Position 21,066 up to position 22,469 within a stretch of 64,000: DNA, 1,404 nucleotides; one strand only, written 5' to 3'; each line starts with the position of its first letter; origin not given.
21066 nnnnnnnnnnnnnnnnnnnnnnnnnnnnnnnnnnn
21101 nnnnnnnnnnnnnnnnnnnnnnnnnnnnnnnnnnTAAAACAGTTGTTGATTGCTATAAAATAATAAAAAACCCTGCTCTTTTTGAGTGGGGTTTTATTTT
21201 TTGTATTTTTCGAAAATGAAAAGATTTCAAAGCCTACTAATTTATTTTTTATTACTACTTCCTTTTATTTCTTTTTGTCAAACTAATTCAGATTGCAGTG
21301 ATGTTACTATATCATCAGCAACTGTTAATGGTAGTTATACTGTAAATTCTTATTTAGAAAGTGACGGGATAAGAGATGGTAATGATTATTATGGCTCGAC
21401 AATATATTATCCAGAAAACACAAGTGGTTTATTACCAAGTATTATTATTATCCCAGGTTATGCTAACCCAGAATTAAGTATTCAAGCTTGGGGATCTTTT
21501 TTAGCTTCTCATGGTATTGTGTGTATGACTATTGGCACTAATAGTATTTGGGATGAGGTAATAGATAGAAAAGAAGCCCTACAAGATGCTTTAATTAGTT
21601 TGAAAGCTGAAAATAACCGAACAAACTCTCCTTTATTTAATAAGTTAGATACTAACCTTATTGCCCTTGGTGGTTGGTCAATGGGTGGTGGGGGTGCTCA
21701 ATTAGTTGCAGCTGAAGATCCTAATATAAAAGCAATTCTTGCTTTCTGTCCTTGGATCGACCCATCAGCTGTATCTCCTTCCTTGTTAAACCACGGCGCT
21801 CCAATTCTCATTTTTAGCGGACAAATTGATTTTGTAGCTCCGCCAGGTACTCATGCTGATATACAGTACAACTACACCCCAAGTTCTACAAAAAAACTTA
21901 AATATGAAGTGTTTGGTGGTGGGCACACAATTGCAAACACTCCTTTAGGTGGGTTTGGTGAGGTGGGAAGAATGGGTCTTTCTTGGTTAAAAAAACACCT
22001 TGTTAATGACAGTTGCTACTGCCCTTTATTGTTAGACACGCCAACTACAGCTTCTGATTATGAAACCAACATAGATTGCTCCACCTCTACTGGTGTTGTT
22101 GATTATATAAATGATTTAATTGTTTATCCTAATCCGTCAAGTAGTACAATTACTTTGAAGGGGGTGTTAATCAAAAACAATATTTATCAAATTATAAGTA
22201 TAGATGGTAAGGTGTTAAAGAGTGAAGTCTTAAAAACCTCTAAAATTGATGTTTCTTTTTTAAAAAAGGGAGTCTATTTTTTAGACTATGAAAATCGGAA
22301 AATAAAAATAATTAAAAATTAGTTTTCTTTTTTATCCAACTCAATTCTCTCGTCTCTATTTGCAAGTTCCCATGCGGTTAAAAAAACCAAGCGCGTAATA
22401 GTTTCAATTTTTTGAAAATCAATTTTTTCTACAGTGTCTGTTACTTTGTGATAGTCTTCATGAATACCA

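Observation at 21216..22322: IsPETase/cutinase-like polyesterase homologue fused to a T9SS sorting domain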

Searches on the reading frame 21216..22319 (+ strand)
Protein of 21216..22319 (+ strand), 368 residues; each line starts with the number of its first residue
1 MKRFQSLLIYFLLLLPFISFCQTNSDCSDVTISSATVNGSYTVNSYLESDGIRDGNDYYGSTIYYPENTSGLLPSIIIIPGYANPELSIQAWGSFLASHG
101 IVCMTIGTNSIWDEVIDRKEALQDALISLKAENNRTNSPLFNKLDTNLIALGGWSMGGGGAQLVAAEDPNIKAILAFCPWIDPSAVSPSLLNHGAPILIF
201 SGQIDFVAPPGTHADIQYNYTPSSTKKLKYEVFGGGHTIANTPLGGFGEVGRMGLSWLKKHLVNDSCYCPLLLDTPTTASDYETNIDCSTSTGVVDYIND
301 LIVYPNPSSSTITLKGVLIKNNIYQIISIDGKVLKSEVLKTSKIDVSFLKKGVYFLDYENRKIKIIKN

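Call 3: search_protein_families(library=pfam, proteins=[window:21216-22319:+], max_evalue=0.1)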
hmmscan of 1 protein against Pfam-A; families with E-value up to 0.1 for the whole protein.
window:21216-22319:+ (368 aa): 7 families
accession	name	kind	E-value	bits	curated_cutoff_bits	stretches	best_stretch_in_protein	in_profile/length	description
PF12740.14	PETase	-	2.6e-46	158.6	28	1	36-282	19-253/263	PET hydrolase-like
PF18962.6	Por_Secre_tail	-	1.8e-09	38.2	27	1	303-366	1-70/75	Secretion system C-terminal sorting domain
PF01738.24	DLH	-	0.002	18.2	21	1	141-220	91-169/217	Dienelactone hydrolase family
PF00561.26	Abhydrolase_1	-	0.0025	17.9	25.8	0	149-187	71-109/245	alpha/beta hydrolase fold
PF12146.15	Hydrolase_4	-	0.0032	17.2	27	0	149-185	78-115/239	Serine aminopeptidase, S33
PF05448.18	AXE1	-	0.028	13.6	21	0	141-181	170-210/321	Acetyl xylan esterase (AXE1)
PF02977.21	CarbpepA_inh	-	0.096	12.9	25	1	20-32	11-23/46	Carboxypeptidase A inhibitor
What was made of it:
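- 21321..22061 (+): PETase-like alpha/beta-hydrolase catalytic domain (residues 36-282). PF12740 E 2.6e-46 (call 3).
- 22122..22319 (+): Type A T9SS C-terminal sorting domain (residues 303-368). A low-confidence linker at residues 291-308 leads into it and overlaps its first residues. PF18962 E 1.8e-9 (call 3).
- On Pfam PF12740 PET hydrolase-like (cutinase-like alpha/beta hydrolases): 158.6 bits against a cut-off of 28, E 2.6e-46, residues 36-282 (call 3).
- On Pfam PF01738 dienelactone hydrolase: 18.2 bits against a cut-off of 21, over residues 141-220 only (call 3).
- PF12740 scores 158.6 bits (call 3).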

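Call 4: search_protein_families(library=ncbifam, proteins=[window:21216-22319:+], max_evalue=0.1)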
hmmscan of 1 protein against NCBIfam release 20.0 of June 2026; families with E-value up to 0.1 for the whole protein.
window:21216-22319:+ (368 aa): 4 families
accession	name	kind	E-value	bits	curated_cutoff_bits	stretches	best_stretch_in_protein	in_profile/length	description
NF051441.1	BisHyethTerphBdeA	equivalog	4e-31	108.4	520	1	36-281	63-295/305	bis(hydroxyethyl) terephthalate hydrolase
TIGR04183.1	Por_Secre_tail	domain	9e-08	32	23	1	303-367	1-71/72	T9SS type A sorting domain-containing protein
NF038113.1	T9SSA_dep_M36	equivalog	5.2e-05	21.6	885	1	285-363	777-860/869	T9SS-dependent M36 family metallopeptidase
TIGR02821.1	fghA_ester_D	equivalog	0.0087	15.6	281.7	1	144-186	135-178/275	S-formylglutathione hydrolase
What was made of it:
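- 22122..22319 (+): TIGR04183 32 bits against cut-off 23 (call 4).
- On T9SS type A C-terminal sorting domain (TIGR04183 / PF18962): PF18962 scores 38.2 bits against 27 (calls 3, 4).
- On NCBIfam NF051441 BHET hydrolase BdeA (equivalog): 108.4 bits against a cut-off of 520 (call 4).
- Checked: The last ~66 aa match the T9SS type A sorting domain (PF18962 E 1.8e-9, 38.2 bits against cut-off 27; TIGR04183 32 bits against cut-off 23; calls 3, 4).
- Type A CTD above both curated cut-offs (calls 3, 4). The C-terminal domain passes both curated T9SS type A models and sits at the extreme C-terminus (calls 3, 4).
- Tried and rejected: Both score below their cut-offs (calls 3, 4).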

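Call 5: search_solved_structures(query=window:21216-22319:+, max_evalue=0.001, show_alignments=3)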
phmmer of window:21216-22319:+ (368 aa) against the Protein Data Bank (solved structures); distinct sequences matched with E-value up to 0.001: 180 (the best 60 are shown).
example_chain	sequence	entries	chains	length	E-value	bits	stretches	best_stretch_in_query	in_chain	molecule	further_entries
7pzj_A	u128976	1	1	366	1.3e-90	307.3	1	8-367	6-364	Lipase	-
7vpa_A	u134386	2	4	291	1.6e-47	165.6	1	39-272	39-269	hydrolase Ple629 | plastic degrading hydrolase Ple629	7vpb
7cwq_A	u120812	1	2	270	3.8e-47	164.3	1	54-282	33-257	DLH domain-containing protein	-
7ec8_A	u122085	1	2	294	1e-46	162.9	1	26-275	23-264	LipIAF5-2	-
7ecb_A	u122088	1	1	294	5.3e-46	160.5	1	25-274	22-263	LipIAF5-2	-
8otu_A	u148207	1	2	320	5.5e-46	160.5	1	39-277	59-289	Dienelactone hydrolase domain-containing protein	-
8d1d_A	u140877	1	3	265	4.2e-45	157.6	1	39-289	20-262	Poly(ethylene terephthalate) hydrolase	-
7vmd_A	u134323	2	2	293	8.5e-45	156.6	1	39-273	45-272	hydrolase Ple628 | hydrolase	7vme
6scd_A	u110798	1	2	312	1.3e-44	155.9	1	38-281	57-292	Polyester hydrolase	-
6sbn_A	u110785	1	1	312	3.5e-44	154.6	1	38-281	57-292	polyester hydrolase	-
7sh6_A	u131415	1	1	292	2.9e-43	151.5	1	10-289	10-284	Poly(ethylene terephthalate) hydrolase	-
9vzr_A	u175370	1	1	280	5.7e-43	150.6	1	56-274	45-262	PET hydrolase, MG8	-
5yfe_A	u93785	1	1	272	6.6e-42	147.1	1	38-289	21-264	Poly(ethylene terephthalate) hydrolase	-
6ij5_A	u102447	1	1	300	1.3e-41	146.2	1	39-289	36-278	Poly(ethylene terephthalate) hydrolase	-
7cy0_A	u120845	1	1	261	2e-41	145.5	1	39-284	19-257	Poly(ethylene terephthalate) hydrolase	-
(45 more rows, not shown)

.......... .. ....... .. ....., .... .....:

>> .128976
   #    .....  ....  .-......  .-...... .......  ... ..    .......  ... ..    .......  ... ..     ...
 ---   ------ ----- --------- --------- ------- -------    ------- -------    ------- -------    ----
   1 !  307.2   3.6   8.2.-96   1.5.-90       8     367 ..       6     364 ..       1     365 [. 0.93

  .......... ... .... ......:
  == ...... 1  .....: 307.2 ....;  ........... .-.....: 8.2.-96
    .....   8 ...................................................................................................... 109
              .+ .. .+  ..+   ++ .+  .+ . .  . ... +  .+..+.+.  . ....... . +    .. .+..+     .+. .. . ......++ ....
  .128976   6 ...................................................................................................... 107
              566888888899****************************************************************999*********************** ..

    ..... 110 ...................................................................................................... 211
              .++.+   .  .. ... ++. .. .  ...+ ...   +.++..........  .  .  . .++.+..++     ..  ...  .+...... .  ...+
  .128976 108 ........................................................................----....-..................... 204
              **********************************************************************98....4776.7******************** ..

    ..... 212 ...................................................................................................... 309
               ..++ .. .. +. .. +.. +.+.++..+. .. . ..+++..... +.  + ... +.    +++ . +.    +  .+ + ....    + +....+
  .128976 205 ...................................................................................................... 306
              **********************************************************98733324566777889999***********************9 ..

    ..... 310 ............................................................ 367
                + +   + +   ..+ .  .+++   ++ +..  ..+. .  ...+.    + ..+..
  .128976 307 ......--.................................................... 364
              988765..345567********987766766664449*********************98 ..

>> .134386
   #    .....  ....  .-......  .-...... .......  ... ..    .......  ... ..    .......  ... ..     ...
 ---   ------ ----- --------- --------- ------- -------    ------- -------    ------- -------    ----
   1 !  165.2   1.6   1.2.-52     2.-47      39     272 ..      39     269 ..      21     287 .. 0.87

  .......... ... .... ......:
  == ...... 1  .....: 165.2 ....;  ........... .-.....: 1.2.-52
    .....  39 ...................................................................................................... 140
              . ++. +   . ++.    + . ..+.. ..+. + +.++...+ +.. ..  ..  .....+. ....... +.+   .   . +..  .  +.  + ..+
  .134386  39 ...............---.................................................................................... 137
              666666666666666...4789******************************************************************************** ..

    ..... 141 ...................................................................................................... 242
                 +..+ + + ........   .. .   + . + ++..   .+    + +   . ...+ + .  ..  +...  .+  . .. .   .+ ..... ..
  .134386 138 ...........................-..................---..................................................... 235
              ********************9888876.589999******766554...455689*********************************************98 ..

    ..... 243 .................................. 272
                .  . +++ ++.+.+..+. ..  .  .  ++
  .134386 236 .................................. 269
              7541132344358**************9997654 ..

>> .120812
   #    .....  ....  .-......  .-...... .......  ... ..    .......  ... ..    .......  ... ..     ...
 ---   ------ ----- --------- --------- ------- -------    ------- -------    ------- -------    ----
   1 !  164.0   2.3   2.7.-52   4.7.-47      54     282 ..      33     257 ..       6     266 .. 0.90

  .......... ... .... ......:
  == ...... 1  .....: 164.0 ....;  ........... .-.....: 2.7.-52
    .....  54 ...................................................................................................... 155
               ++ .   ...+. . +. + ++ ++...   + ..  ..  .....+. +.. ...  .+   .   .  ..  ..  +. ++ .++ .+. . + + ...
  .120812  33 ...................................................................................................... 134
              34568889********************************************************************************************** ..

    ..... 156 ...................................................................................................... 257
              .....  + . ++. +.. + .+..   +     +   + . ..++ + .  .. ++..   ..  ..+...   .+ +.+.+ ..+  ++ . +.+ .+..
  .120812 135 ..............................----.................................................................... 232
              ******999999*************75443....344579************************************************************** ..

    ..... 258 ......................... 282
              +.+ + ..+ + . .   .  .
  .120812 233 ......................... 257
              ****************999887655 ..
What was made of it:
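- On Bacteroidota T9SS-linked PET esterases (PET27/PET30 type): PET30/7PZJ matches at E 1.3e-90, against <= 1.6e-47 for every other solved structure (call 5).
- Checked: The resemblance is far beyond chance: PF12740 scores 158.6 bits against a cut-off of 28, and 180 PDB sequences match with E <= 1e-3, the listed ones almost all PET or polyester hydrolases (calls 3, 5).
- The PDB sequence search is dominated by PET and polyester hydrolases, with PET30/7PZJ best at E 1.3e-90 over residues 8-367 (call 5).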

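Call 6: find_homologous_proteins(query=window:21216-22319:+)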
Query window:21216-22319:+ (368 aa): 647 proteins with E <= 0.001 among 4343 candidates; the best 120 are listed.
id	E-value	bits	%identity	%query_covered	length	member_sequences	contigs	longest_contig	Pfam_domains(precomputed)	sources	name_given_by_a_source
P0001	5.1e-241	817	98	100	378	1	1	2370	PF12740.15,PF18962.8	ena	-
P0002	7.1e-239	810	96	100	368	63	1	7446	PF12740.15,PF18962.8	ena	-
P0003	1.5e-237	806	96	100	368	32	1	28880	PF12740.15,PF18962.8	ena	-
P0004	2.5e-237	805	96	100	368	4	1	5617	PF12740.15,PF18962.8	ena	-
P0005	5.9e-235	797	96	100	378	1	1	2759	PF12740.15,PF18962.8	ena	-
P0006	4.5e-234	794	95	100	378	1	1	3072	PF12740.15,PF18962.8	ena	-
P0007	4.6e-234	794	94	100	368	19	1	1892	PF12740.15,PF18962.8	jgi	jgi:dienelactone hydrolase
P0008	2.3e-233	792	95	100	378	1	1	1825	PF12740.15,PF18962.8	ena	-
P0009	4.0e-233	791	95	100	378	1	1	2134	PF12740.15,PF18962.8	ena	-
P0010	1.6e-231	786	94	100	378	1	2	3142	PF12740.15,PF18962.8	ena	-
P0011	1.6e-230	783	93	100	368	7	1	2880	PF12740.15,PF18962.8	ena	-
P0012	1.5e-229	779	93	100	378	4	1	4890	PF12740.15,PF18962.8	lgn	-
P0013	2.0e-229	779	92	100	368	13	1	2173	PF12740.15,PF18962.8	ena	-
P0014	2.9e-229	778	93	100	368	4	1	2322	PF12740.15,PF18962.8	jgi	-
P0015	1.1e-228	776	93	100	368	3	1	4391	PF12740.15,PF18962.8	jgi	jgi:dienelactone hydrolase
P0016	1.3e-227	773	93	100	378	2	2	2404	PF12740.15,PF18962.8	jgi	-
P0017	8.6e-227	770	92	100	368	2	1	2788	PF12740.15,PF18962.8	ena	-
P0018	8.0e-226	767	91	100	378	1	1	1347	PF12740.15,PF18962.8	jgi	jgi:dienelactone hydrolase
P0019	5.7e-224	761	92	100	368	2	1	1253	PF12740.15,PF18962.8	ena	-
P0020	3.1e-223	759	90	100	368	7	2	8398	PF12740.15,PF18962.8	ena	-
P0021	1.2e-222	757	91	100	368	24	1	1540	PF12740.15,PF18962.8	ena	-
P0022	8.2e-222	754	90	99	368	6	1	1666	PF12740.15,PF18962.8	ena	-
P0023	6.5e-221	751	89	100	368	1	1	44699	PF12740.15,PF18962.8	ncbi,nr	ncbi:T9SS type A sorting domain-containing protein [Flavobacteriales bacterium]|nr:T9SS type A sorti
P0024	1.3e-219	747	88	100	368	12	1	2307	PF12740.15,PF18962.8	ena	-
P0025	9.1e-218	741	88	99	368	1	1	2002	PF12740.15,PF18962.8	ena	-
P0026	3.4e-217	739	88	99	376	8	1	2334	PF12740.15,PF18962.8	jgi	jgi:dienelactone hydrolase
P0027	4.2e-217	738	87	100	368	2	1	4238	PF12740.15,PF18962.8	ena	-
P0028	9.6e-215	731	87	99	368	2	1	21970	PF12740.15,PF18962.8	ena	-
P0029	2.2e-213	726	88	100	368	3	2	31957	PF12740.15,PF18962.8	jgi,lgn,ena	-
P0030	7.1e-213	725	87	99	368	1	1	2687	PF12740.15,PF18962.8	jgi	-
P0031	8.2e-212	721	87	99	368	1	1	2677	PF12740.15,PF18962.8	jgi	-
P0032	1.2e-208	711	85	100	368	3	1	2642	PF12740.15,PF18962.8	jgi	-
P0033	1.8e-208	710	84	99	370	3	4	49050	PF12740.15,PF18962.8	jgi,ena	-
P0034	2.1e-208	710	86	100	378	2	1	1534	PF12740.15,PF18962.8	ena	-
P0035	1.4e-207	707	84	99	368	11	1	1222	PF12740.15,PF18962.8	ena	-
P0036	5.9e-207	705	84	99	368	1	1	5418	PF12740.15,PF18962.8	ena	-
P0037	1.1e-206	704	84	99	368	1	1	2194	PF12740.15,PF18962.8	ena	-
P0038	3.8e-206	702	86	100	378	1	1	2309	PF12740.15,PF18962.8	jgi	-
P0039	1.1e-205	701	82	100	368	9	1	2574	PF12740.15,PF18962.8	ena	-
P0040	2.1e-205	700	82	100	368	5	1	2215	PF12740.15,PF18962.8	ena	-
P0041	7.0e-205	698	82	100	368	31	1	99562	PF12740.15,PF18962.8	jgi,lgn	-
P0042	1.3e-204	697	84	100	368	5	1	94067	PF12740.15,PF18962.8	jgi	-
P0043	1.4e-204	697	82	100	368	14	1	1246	PF12740.15,PF18962.8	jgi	jgi:dienelactone hydrolase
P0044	3.4e-204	696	82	100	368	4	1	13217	PF12740.15,PF18962.8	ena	-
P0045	1.3e-203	694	82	100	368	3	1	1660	PF12740.15,PF18962.8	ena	-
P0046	2.4e-203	693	83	99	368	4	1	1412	PF12740.15,PF18962.8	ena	-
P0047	2.9e-202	690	83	96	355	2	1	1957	PF12740.15,PF18962.8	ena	-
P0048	1.1e-201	688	82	100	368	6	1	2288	PF12740.15,PF18962.8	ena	-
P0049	2.3e-201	687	82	96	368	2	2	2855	PF12740.15,PF18962.8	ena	-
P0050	4.8e-201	686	81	100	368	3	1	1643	PF12740.15,PF18962.8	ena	-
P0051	5.0e-201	686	82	99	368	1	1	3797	PF12740.15,PF18962.8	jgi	-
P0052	1.6e-198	677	81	99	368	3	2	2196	PF12740.15,PF18962.8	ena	-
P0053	2.0e-198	677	80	99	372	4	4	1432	PF12740.15,PF18962.8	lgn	-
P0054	1.1e-197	675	79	99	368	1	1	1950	PF12740.15,PF18962.8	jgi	-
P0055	1.3e-197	674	80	99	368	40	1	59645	PF12740.15,PF18962.8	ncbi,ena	-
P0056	2.3e-197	674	82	97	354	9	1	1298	PF12740.15,PF18962.8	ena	-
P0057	5.1e-196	669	79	100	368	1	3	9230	PF12740.15,PF18962.8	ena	-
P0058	5.3e-196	669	80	98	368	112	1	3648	PF12740.15,PF18962.8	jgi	jgi:hypothetical protein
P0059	5.7e-196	669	79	100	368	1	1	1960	PF12740.15,PF18962.8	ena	-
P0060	6.5e-196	669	81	99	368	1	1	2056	PF12740.15,PF18962.8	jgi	jgi:predicted esterase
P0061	9.8e-195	665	77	100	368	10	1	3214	PF12740.15,PF18962.8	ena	-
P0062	2.8e-194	663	79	99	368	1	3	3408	PF12740.15,PF18962.8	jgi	jgi:dienelactone hydrolase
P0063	1.2e-193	661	79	98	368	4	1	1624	PF12740.15,PF18962.8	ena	-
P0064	7.7e-193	659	77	99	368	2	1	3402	PF12740.15,PF18962.8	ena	-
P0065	3.0e-192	657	78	99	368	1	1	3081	PF12740.15,PF18962.8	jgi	jgi:dienelactone hydrolase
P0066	6.6e-190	649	79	95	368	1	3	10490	PF12740.15,PF18962.8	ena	-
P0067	3.6e-189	647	73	100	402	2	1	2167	PF12740.15,PF18962.8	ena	-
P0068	7.3e-180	616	82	77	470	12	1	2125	PF12740.15,PF18962.8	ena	-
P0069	7.2e-178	609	67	100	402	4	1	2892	PF12740.15,PF18962.8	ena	-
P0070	8.0e-178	609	73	99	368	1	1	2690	PF12740.15,PF18962.8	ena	-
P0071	3.3e-177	607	70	100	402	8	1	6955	PF12740.15,PF18962.8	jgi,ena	jgi:hypothetical protein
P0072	1.7e-176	605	68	99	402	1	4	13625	PF12740.15,PF18962.8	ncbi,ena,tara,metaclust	tara:strand:- start:3734 stop:4942 length:1209 start_codon:yes stop_codon:yes gene_type:complete|met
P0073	1.6e-175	602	73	95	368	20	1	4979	PF12740.15,PF18962.8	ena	-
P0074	6.4e-173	593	74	83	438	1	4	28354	PF12740.15,PF18962.8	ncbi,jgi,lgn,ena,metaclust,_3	metaclust:\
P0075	7.7e-172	590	70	100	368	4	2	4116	PF12740.15,PF18962.8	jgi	jgi:dienelactone hydrolase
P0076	8.7e-172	589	75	83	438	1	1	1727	PF12740.15,PF18962.8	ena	-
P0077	4.2e-163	561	67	100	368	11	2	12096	PF12740.15,PF18962.8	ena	-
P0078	2.3e-159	548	65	94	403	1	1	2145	PF12740.15,PF18962.8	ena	-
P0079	4.1e-147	508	62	94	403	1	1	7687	PF12740.15,PF18962.8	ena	-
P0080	3.5e-145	502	65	98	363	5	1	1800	PF12740.15,PF18962.8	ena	-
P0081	1.3e-140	487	59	100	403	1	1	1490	PF12740.15,PF18962.8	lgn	-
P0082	7.0e-137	474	67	88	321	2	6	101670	PF12740.15,PF18962.8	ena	-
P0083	7.8e-136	471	61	97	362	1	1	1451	PF12740.15,PF18962.8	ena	-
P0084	8.2e-136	471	62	93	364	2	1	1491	PF12740.15,PF18962.8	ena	-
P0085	1.7e-135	470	61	98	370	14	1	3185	PF12740.15,PF18962.8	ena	-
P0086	2.5e-132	460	59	97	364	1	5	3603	PF12740.15,PF18962.8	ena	-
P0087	4.3e-132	459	74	74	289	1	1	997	PF12740.15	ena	-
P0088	3.8e-131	456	71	78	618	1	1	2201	PF12740.15,PF18962.8,PF00041.28,PF16656.12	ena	-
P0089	1.5e-130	454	71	78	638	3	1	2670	PF12740.15,PF18962.8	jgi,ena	-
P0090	9.9e-130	451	70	78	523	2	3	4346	PF12740.15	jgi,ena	-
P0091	1.3e-129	451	69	79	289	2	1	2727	PF12740.15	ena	-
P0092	3.5e-129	449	72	76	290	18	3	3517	PF12740.15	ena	-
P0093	2.6e-126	440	70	78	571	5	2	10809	PF12740.15,PF18962.8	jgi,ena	jgi:hypothetical protein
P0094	2.9e-126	440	69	78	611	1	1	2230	PF12740.15,PF18962.8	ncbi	-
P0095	3.7e-124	433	66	72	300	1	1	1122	PF12740.15,PF18962.8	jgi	jgi:predicted esterase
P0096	3.8e-122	426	57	93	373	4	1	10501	PF12740.15,PF01738.25,PF18962.8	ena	-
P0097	8.0e-122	425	56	93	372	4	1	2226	PF12740.15,PF18962.8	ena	-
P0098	4.8e-121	422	82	51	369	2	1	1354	PF12740.15,PF18962.8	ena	-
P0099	1.2e-115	405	81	58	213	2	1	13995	PF12740.15,PF18962.8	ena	-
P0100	3.5e-113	396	54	94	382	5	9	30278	PF12740.15,PF18962.8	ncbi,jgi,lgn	ncbi:MAG: dienelactone hydrolase [Paraglaciecola sp.]|jgi:dienelactone hydrolase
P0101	9.3e-111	389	50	93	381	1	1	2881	PF12740.15,PF18962.8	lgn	-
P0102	1.1e-110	388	51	95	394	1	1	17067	PF12740.15,PF18962.8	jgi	jgi:dienelactone hydrolase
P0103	4.6e-110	386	51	95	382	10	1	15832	PF12740.15,PF01738.25,PF18962.8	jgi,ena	-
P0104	5.6e-110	386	50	97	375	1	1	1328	PF12740.15,PF18962.8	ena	-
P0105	1.1e-107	378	49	93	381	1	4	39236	PF12740.15,PF18962.8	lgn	-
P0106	1.3e-107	378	51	93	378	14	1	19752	PF12740.15,PF18962.8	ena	-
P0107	1.8e-106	374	48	99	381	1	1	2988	PF12740.15,PF18962.8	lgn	-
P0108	2.0e-106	374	48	95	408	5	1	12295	PF12740.15,PF18962.8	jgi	jgi:dienelactone hydrolase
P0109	1.2e-105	372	49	97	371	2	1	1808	PF12740.15,PF01738.25,PF18962.8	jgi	jgi:dienelactone hydrolase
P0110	1.4e-105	372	49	97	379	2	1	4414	PF12740.15,PF18962.8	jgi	-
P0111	3.2e-105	370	50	96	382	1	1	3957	PF12740.15,PF18962.8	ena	-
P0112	6.7e-105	369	48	97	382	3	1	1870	PF12740.15,PF18962.8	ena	-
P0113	7.3e-105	369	48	97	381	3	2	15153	PF12740.15,PF18962.8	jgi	jgi:hypothetical protein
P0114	8.3e-105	369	48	95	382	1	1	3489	PF12740.15,PF18962.8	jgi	jgi:dienelactone hydrolase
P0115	1.1e-104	369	57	77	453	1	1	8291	PF12740.15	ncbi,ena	-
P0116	1.1e-104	369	57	77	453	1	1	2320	PF12740.15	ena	-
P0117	1.4e-104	368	48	95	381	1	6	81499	PF12740.15,PF18962.8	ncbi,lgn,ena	-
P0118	1.9e-104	368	46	99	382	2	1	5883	PF12740.15,PF18962.8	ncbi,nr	ncbi:MAG: T9SS type A sorting domain-containing protein [Aureispira sp.]|nr:T9SS type A sorting doma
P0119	2.3e-104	367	57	77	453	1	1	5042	PF12740.15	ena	-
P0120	2.9e-104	367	48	95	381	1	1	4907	PF12740.15,PF18962.8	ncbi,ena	-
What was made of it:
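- On Pfam PF01738 dienelactone hydrolase: The "dienelactone hydrolase" labels that JGI gives to homologues (call 6) are therefore generic.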
